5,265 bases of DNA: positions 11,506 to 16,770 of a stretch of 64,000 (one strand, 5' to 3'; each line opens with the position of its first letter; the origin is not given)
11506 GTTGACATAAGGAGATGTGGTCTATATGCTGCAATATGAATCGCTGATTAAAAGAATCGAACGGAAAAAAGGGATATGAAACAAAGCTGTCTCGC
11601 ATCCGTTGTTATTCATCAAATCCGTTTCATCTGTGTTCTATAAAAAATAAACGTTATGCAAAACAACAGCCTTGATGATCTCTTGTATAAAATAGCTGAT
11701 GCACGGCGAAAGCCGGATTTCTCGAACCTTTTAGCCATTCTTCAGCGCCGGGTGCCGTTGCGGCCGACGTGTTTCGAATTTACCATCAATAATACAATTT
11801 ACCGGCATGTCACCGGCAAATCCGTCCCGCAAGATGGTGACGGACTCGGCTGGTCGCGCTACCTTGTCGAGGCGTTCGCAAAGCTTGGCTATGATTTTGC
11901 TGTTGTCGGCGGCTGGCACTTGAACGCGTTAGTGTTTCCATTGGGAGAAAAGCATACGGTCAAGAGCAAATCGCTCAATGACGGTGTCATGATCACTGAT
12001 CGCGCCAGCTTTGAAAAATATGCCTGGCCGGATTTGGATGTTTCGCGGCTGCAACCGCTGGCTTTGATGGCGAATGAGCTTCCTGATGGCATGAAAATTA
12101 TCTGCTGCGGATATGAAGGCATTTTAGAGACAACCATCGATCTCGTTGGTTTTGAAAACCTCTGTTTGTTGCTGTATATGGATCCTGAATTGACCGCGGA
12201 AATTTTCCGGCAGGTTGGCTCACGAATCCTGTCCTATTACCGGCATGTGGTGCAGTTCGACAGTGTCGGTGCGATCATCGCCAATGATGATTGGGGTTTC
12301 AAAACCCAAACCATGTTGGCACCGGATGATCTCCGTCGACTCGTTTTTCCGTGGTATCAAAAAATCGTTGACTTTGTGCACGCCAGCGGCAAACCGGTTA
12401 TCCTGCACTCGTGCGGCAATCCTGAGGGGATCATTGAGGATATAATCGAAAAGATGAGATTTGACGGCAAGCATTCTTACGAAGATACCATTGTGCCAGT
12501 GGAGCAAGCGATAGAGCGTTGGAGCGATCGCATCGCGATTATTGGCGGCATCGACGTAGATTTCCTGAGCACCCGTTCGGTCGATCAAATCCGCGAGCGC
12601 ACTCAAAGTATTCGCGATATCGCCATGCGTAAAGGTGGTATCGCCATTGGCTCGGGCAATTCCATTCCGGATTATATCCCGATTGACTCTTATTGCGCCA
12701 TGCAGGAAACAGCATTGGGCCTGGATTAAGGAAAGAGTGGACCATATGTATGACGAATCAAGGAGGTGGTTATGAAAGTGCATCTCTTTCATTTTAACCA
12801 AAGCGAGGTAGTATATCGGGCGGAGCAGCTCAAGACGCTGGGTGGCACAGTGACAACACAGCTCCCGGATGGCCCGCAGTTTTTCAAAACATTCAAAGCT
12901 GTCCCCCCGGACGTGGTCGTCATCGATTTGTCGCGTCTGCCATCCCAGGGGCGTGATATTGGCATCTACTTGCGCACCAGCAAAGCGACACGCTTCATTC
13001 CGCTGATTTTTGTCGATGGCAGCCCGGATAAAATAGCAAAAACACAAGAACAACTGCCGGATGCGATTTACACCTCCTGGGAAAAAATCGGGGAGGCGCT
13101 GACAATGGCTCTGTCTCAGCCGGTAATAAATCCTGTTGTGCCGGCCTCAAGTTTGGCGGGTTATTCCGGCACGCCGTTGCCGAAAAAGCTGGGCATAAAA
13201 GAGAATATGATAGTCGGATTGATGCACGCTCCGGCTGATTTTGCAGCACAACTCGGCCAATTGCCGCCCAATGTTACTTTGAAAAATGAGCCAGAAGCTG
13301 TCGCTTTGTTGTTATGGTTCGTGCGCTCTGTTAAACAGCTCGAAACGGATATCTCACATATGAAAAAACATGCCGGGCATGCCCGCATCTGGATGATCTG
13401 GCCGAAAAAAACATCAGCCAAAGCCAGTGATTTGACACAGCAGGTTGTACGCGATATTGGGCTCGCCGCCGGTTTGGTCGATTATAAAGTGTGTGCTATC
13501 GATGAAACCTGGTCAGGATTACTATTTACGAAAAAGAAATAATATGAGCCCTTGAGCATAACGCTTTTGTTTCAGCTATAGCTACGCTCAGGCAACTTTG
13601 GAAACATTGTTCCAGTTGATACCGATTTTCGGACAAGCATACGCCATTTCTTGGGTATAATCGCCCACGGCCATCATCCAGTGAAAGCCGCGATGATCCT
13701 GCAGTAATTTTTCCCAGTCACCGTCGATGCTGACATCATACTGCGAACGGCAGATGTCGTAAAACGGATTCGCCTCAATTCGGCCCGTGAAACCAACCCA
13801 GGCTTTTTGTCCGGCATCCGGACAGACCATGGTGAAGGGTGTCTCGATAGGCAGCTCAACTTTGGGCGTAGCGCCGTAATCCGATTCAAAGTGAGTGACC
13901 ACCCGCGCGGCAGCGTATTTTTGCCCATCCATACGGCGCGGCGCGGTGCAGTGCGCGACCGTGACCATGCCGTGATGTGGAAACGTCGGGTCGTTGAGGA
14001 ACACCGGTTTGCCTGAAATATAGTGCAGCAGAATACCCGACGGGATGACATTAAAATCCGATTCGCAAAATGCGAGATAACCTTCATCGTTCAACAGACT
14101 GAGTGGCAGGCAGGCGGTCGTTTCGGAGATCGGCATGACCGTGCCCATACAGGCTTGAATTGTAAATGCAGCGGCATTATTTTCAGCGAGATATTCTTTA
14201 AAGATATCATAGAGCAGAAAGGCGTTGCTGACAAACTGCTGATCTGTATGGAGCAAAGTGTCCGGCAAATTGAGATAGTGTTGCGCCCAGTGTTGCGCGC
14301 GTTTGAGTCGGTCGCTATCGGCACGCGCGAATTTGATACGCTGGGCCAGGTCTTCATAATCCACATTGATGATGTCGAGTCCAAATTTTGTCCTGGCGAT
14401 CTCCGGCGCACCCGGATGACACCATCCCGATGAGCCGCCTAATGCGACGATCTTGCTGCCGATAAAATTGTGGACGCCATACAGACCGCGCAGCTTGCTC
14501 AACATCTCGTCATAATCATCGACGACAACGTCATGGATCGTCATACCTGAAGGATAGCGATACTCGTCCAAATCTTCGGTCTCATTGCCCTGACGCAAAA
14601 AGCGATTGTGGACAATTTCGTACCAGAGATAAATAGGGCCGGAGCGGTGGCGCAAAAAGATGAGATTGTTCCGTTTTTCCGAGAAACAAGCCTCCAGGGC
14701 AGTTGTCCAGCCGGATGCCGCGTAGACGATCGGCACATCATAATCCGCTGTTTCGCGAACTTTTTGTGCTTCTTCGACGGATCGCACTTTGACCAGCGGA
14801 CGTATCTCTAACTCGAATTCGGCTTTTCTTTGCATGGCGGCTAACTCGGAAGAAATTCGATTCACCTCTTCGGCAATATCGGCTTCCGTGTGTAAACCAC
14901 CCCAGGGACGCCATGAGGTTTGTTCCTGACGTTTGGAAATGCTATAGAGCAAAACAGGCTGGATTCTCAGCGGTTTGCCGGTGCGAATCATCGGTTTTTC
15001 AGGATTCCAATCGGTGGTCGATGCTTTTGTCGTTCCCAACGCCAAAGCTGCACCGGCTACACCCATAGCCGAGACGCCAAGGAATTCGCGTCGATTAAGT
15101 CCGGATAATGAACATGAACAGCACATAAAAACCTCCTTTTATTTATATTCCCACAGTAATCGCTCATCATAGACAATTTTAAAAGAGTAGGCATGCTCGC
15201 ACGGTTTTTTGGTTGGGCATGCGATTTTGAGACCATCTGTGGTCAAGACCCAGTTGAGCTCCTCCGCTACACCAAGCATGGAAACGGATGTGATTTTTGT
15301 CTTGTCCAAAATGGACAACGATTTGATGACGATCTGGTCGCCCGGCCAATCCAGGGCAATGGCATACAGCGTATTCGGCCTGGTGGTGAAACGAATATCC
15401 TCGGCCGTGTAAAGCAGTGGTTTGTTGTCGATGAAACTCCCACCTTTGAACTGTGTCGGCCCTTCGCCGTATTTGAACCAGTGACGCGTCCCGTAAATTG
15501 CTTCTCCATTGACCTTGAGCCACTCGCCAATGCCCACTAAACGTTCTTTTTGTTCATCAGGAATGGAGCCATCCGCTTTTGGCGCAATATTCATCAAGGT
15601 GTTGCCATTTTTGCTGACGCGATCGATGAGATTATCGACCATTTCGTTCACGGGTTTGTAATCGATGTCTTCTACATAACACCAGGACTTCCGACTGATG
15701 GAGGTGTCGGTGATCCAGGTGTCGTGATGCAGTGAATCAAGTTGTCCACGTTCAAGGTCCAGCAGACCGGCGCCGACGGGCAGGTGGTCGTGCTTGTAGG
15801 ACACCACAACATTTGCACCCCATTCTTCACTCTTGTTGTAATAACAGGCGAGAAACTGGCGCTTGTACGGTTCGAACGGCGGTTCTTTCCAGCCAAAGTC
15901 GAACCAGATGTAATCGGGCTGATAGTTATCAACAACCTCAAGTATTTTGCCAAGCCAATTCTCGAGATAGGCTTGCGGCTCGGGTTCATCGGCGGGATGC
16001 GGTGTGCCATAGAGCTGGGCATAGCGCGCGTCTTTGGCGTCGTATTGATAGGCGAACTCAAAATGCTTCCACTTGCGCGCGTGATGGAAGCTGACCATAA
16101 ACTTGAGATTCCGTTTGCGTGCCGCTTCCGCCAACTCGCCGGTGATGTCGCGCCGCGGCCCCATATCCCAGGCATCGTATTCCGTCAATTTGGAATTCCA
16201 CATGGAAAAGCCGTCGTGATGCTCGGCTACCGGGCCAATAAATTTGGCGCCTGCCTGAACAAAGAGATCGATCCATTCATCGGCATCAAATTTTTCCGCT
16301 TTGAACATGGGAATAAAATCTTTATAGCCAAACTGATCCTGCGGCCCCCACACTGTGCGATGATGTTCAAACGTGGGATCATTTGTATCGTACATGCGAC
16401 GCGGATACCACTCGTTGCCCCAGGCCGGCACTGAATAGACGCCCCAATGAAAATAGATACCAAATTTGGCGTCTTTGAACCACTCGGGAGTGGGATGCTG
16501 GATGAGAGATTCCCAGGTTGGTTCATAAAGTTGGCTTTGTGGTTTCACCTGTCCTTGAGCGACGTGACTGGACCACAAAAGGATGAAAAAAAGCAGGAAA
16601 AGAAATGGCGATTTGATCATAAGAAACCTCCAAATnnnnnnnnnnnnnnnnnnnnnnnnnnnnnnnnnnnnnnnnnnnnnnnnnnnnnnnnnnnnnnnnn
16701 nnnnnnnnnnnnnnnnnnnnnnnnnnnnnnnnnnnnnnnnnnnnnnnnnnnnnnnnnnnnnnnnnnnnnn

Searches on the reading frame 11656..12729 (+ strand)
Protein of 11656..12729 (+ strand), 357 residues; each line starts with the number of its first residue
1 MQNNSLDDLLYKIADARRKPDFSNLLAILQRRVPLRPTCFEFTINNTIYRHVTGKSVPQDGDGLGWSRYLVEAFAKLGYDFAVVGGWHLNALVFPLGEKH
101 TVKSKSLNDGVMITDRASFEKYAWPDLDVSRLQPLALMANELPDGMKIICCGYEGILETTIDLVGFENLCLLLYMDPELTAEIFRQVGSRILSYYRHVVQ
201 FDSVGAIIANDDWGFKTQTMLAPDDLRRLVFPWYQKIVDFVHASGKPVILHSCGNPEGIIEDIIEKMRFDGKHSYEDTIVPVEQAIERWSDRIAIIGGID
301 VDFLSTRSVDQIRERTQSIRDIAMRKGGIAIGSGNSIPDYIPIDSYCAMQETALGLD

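Call 8: search_protein_families(library=pfam, proteins=[window:11656-12729:+], max_evalue=0.0001)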
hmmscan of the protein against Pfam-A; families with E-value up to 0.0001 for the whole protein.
window:11656-12729:+ (357 aa): 1 family
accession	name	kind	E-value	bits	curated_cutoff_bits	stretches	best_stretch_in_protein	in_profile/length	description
PF01208.23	URO-D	-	7.4e-19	68.4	23.9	1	139-352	130-342/346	Uroporphyrinogen decarboxylase (URO-D)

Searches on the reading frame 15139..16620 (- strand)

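Call 8: search_protein_families(library=pfam, proteins=[window:15139-16620:-], max_evalue=0.0001)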
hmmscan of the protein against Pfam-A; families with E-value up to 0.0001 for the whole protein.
window:15139-16620:- (493 aa): 2 families
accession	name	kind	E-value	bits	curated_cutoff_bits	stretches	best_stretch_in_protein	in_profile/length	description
PF01120.23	Alpha_L_fucos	-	1.5e-106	357.2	25.2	1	24-373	6-345/345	Alpha-L-fucosidase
PF16757.11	Fucosidase_C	-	1.3e-12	48.6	25.6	1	406-482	6-87/88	Alpha-L-fucosidase C-terminal domain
